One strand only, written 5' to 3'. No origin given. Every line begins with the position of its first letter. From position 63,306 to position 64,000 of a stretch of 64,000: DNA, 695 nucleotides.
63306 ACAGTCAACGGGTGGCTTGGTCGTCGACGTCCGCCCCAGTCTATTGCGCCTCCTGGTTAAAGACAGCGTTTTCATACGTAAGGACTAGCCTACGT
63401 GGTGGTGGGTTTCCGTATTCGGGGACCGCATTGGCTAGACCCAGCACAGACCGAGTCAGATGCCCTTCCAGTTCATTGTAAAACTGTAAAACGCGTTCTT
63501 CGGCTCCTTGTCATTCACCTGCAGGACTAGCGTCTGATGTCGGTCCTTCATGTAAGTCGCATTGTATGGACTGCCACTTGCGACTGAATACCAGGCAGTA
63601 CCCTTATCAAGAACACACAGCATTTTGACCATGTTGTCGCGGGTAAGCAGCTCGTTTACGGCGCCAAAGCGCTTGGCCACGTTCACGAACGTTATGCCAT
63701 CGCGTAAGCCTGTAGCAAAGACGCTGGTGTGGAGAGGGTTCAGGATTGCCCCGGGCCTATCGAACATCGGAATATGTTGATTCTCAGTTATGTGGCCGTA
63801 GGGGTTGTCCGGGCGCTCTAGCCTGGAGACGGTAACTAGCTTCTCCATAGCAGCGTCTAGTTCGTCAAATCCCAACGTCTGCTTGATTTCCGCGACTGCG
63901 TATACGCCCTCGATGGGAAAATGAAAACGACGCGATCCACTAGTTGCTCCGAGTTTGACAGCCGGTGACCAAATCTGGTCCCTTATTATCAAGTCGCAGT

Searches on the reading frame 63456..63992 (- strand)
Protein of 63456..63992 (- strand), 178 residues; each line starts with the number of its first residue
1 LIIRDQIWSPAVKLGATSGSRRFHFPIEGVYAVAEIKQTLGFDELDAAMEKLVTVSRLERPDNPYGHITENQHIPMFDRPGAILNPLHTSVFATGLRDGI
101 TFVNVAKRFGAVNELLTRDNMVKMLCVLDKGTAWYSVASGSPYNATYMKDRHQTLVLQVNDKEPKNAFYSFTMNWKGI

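Call 26: search_protein_families(library=pfam, proteins=[window:63456-63992:-], max_evalue=0.001)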
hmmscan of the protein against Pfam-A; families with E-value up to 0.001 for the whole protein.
window:63456-63992:- (178 aa): 1 family
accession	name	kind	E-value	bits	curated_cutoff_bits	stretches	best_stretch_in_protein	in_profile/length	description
PF20247.3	DUF6602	-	2.2e-05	24.7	27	1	9-58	61-104/104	Domain of unknown function (DUF6602)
